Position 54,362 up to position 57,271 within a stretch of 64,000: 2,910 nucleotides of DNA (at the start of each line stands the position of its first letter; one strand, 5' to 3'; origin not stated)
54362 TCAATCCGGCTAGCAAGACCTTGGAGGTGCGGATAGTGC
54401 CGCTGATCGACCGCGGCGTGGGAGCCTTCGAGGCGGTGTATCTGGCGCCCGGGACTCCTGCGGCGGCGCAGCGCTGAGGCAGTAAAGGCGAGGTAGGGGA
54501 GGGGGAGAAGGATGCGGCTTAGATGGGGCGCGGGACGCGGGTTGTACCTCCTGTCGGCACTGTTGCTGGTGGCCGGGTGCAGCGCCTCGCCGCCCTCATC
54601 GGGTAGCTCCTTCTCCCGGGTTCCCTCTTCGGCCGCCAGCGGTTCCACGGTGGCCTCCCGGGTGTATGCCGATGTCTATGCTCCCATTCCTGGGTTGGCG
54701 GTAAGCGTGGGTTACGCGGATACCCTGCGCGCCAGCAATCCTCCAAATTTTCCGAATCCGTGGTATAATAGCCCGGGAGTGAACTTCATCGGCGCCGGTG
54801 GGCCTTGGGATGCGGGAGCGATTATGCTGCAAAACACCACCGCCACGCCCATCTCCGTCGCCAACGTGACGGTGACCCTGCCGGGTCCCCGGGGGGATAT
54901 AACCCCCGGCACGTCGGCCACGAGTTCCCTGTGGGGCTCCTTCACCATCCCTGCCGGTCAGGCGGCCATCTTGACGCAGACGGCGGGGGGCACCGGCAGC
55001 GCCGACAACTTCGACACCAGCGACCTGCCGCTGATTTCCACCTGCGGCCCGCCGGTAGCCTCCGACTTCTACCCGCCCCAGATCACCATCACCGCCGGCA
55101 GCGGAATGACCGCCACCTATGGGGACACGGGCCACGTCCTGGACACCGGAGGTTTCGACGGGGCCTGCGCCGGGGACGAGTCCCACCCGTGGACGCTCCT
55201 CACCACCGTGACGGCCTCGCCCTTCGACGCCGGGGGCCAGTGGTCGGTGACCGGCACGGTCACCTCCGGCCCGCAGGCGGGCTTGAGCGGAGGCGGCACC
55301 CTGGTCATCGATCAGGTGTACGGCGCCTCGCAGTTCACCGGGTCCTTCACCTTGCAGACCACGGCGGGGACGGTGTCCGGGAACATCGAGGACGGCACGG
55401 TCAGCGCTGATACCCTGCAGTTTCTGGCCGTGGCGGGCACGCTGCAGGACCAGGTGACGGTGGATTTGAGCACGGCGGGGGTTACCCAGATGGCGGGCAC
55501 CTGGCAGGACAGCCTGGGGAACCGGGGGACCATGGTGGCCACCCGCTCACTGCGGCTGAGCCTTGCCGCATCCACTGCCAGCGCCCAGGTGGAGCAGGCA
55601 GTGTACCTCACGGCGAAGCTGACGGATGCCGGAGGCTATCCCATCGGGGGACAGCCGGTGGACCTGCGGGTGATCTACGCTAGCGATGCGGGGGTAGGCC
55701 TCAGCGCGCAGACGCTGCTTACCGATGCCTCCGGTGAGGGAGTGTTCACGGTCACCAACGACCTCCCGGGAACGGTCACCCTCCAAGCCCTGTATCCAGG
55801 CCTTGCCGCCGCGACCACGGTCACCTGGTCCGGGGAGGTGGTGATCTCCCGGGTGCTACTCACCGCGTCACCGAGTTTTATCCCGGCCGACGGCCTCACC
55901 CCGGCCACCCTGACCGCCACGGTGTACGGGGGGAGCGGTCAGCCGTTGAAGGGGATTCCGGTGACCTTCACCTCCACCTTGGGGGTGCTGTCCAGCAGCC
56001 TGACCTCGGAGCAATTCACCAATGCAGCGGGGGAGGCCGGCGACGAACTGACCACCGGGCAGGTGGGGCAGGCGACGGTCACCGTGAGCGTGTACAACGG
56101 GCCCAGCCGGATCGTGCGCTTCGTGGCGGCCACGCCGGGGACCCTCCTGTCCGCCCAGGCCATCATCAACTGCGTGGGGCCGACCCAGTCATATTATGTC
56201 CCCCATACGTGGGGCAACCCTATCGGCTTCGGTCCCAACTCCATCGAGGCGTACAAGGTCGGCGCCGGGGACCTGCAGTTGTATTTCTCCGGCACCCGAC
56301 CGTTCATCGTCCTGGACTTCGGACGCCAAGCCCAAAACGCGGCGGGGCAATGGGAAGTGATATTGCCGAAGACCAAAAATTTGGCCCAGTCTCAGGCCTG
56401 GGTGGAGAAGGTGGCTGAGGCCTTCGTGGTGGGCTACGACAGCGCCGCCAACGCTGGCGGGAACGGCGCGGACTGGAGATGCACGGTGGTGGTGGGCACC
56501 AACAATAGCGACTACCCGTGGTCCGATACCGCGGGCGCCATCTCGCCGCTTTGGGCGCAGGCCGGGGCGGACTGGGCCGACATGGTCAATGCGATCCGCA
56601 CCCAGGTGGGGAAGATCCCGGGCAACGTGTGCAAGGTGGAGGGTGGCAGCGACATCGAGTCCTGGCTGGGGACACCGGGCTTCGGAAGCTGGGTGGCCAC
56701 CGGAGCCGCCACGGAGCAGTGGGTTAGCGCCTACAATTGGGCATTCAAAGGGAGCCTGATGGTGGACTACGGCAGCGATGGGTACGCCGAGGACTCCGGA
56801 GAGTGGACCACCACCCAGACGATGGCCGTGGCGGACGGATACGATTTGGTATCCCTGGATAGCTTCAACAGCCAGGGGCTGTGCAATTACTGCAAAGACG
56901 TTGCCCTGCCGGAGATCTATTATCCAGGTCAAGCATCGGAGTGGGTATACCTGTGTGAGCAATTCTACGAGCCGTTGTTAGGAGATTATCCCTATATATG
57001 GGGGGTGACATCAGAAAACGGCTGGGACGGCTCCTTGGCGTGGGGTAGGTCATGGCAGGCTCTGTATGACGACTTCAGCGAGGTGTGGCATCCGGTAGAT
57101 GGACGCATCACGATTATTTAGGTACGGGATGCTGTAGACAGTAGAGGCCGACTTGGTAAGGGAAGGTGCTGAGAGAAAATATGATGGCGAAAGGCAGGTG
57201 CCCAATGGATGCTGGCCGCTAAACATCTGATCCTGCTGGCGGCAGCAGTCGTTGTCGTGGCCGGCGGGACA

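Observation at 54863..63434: Kilobase-scale near-identical repeats: one full-length Big_1 lipoprotein gene plus two promoterless 5'-truncated copies fused behind unrelated genes (cassette-like architecture)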

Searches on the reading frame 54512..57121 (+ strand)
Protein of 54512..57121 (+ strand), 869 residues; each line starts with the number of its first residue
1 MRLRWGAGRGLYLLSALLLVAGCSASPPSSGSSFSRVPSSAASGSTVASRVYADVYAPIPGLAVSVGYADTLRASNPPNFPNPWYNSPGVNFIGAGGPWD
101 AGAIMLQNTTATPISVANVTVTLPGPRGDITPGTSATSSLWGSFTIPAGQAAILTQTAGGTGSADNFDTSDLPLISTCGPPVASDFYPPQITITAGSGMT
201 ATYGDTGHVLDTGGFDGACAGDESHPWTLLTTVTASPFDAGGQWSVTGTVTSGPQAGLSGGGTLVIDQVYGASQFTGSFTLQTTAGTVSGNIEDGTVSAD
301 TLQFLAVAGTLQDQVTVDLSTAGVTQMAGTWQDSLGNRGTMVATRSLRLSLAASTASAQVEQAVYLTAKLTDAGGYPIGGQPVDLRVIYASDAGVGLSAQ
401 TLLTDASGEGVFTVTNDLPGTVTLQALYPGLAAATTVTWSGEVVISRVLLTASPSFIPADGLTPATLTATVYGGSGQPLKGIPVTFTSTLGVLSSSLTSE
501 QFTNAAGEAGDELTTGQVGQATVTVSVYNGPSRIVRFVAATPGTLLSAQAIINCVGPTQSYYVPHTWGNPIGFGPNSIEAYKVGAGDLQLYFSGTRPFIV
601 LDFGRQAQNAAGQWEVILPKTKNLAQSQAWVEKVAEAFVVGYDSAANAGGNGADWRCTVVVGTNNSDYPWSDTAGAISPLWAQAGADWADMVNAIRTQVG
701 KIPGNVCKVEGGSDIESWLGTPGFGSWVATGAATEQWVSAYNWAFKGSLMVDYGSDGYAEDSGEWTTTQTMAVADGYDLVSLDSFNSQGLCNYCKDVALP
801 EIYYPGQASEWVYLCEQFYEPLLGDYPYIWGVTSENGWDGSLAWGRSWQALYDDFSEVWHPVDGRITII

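Call 6: search_protein_families(library=pfam, proteins=[window:54512-57121:+], max_evalue=0.01)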
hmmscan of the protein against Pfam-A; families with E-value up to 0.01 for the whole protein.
window:54512-57121:+ (869 aa): 1 family
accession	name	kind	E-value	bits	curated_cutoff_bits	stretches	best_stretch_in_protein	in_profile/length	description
PF02369.22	Big_1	-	2e-21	76.3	34.9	2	450-531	4-84/93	Bacterial Ig-like domain (group 1)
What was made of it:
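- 54512..57121 (+): A869: the complete, probably expressed lipoprotein gene. It encodes a signal peptide and lipobox (VAGC, Cys23 at 54578-54580), an N-domain (aa ~57-232), a mid-domain (aa ~236-345), two Big_1 domains (aa ~346-539) and a C-terminal domain CT_A (aa 540-869). Big_1 by Pfam, E 2e-21 (call 6).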

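Call 8: find_encoding_contigs(protein=window:54512-57121:+, flank=10000, max_places=10)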
Protein window:54512-57121:+ (869 aa): 7 contigs read that carry it; 5 places shown.
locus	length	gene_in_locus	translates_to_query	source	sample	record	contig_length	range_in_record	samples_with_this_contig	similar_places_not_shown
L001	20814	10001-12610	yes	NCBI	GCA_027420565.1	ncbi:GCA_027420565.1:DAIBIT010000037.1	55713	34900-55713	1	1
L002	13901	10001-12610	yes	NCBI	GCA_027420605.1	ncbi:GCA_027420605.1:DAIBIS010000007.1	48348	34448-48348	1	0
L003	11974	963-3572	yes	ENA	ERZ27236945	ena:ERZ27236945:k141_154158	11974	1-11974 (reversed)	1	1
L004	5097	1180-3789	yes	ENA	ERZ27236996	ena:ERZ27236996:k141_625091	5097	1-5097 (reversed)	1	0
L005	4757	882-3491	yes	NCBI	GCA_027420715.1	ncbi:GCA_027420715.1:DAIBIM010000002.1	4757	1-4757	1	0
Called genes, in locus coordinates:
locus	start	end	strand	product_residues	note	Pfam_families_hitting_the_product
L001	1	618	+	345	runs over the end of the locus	-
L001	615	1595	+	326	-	PF01381:HTH_3 (faint), PF13443:HTH_26 (faint), PF13560:HTH_31, PF17765:MLTR_LBD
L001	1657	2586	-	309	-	PF01828:Peptidase_A4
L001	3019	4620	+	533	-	PF13400:Tad (weak)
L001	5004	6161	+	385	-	PF00072:Response_reg (faint), PF10609:ParA, PF13614:AAA_31, PF01656:CbiA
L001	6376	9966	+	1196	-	PF09286:Pro-kuma_activ, PF02369:Big_1, PF09134:Invasin_D3, PF02369:Big_1, PF09134:Invasin_D3, PF13620:CarboxypepD_reg (weak), PF01828:Peptidase_A4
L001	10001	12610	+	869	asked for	PF02369:Big_1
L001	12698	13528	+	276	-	-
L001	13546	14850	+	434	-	PF02369:Big_1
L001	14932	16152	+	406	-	-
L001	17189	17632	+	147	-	PF01436:NHL (faint)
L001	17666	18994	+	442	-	PF09134:Invasin_D3 (faint), PF02369:Big_1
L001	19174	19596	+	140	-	PF09391:DUF2000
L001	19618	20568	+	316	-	-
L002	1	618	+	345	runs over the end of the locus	-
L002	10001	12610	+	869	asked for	PF02369:Big_1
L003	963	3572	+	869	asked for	PF02369:Big_1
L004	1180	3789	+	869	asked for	PF02369:Big_1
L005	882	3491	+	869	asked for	PF02369:Big_1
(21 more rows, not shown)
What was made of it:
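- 54512..57121 (+): Exact protein found on 7 contigs from independent samples (call 8).
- The window matches MAG contigs (call 8).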

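Call 9: find_homologous_proteins(query=window:54512-57121:+)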
Query window:54512-57121:+ (869 aa): 31 proteins with E <= 0.001 among 8000 candidates.
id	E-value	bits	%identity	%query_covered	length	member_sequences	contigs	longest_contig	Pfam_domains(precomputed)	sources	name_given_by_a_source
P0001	0.0e+0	1454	95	79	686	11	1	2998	PF02369.23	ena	-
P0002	2.6e-135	471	63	46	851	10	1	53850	PF02369.23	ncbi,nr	ncbi:MAG: Ig-like domain-containing protein [Thermaerobacter sp.]|nr:Ig-like domain-containing prote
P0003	2.4e-63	233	48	20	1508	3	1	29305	PF13715.13,PF17789.8,PF02369.23,PF16640.12,PF13620.13,PF03527.21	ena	-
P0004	2.8e-59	219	40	28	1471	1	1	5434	PF17789.8,PF02369.23,PF16640.12,PF13620.13,PF03527.21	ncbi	-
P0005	1.3e-51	194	33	52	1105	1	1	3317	PF13715.13,PF17789.8,PF02369.23,PF16640.12,PF20598.5,PF13620.13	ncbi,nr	ncbi:MAG: Ig-like domain-containing protein, partial [Acidobacteria bacterium]|nr:Ig-like domain-con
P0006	1.2e-48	184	37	43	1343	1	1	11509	PF10670.16,PF17789.8,PF02369.23,PF16640.12,PF20598.5,PF05688.18,PF13620.13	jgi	jgi:RHS repeat-associated protein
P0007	1.3e-46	177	32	50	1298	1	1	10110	PF13715.13,PF17789.8,PF02369.23,PF16640.12,PF20598.5,PF05688.18,PF13620.13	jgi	jgi:hypothetical protein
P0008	1.4e-40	158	47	19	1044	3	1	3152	PF10670.16,PF13715.13,PF17789.8,PF25020.2,PF02369.23,PF05593.20,PF20598.5,PF15976.12,PF17802.8,PF25023.2,PF13620.13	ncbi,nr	ncbi:MAG TPA: carboxypeptidase regulatory-like domain-containing protein, partial [Thermoanaerobacul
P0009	1.7e-35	141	34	54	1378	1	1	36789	PF17789.8,PF02369.23,PF16640.12,PF20598.5,PF03527.21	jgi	jgi:RHS repeat-associated protein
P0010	1.6e-34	138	48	20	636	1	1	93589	PF18911.7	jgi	jgi:hypothetical protein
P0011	1.9e-33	134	33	52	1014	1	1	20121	PF17789.8,PF02369.23,PF16640.12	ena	-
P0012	6.7e-32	129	34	53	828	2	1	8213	PF17789.8,PF02369.23,PF16640.12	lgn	-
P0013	5.1e-31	126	72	12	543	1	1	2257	PF05593.20,PF25023.2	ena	-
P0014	1.0e-30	125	50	19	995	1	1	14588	-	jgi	jgi:hypothetical protein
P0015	7.9e-30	122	49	20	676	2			PF13715.13,PF02369.23,PF23194.2,PF08308.18,PF20598.5,PF15976.12,PF17802.8,PF13620.13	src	-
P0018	2.8e-24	104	33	51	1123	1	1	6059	PF17789.8,PF02369.23,PF16640.12,PF13620.13,PF03527.21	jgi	jgi:RHS repeat-associated protein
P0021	1.9e-19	88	47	19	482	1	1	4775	PF22073.3,PF15780.12,PF07610.18,PF22544.3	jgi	jgi:hypothetical protein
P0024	8.2e-17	79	37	23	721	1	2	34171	PF02369.23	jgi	jgi:hypothetical protein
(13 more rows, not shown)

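Call 13: find_encoding_contigs(protein=P0002, flank=10000, max_places=6)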
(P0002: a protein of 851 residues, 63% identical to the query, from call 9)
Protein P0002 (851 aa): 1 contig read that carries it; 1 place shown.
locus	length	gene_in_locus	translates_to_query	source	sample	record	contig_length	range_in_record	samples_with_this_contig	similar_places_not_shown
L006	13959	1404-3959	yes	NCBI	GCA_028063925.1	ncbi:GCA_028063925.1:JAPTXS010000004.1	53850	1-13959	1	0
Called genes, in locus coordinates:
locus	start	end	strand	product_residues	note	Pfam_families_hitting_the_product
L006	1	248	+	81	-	?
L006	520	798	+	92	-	-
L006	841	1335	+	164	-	-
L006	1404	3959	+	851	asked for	PF02369:Big_1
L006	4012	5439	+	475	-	PF25021:TEN_NHL (faint), PF01436:NHL (faint), PF06739:SBBP (faint)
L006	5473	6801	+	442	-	PF09134:Invasin_D3 (faint), PF02369:Big_1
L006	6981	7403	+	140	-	PF09391:DUF2000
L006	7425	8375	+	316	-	-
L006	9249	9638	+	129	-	-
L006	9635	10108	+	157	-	PF05168:HEPN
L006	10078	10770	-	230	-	PF04029:2-ph_phosp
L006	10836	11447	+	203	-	PF00300:His_Phos_1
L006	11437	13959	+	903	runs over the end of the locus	PF00929:RNase_T, PF04851:ResIII (faint), PF00270:DEAD (faint), PF13307:Helicase_C_2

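Call 14: find_encoding_contigs(protein=P0001, flank=10000, max_places=6)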
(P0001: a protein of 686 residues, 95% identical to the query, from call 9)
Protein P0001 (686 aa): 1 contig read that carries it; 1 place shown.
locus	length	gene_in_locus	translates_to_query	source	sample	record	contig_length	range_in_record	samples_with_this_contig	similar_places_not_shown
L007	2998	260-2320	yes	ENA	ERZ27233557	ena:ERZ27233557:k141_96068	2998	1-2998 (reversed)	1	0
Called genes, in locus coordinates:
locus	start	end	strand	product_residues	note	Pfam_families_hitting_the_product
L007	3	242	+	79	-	?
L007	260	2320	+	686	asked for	PF02369:Big_1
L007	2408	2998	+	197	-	?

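Call 17: search_protein_families(library=pfam, proteins=[P0002], max_evalue=10)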
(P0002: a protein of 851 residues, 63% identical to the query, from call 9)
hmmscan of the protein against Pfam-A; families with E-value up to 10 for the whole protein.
P0002 (851 aa): 1 family
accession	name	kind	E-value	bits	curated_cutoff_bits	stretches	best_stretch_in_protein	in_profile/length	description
PF02369.22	Big_1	-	4.1e-17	62.5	34.9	2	251-333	3-82/93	Bacterial Ig-like domain (group 1)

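Call 49: find_encoding_contigs(protein=P0188, flank=10000, max_places=4)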
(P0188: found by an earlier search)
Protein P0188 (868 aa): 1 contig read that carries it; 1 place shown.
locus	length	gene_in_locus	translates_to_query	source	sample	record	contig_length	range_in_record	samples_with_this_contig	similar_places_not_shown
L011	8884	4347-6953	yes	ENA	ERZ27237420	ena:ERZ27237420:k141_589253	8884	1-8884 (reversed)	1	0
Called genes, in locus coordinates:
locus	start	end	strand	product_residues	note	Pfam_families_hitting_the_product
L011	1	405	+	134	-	?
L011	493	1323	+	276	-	-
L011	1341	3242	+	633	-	PF02369:Big_1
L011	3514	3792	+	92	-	-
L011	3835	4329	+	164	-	-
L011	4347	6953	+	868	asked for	PF02369:Big_1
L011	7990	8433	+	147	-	PF01436:NHL (faint)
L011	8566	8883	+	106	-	?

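Call 50: find_encoding_contigs(protein=P0202, flank=10000, max_places=4)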
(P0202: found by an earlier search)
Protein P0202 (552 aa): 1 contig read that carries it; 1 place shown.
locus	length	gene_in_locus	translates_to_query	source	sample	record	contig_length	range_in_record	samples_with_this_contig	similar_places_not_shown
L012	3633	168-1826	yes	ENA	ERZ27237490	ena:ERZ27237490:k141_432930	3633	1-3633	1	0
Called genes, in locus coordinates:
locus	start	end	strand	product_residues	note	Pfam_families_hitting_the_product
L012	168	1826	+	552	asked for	PF09134:Invasin_D3 (faint), PF02369:Big_1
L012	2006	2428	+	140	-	PF09391:DUF2000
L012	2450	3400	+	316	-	-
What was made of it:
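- An A/C recombinant exists (call 50).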
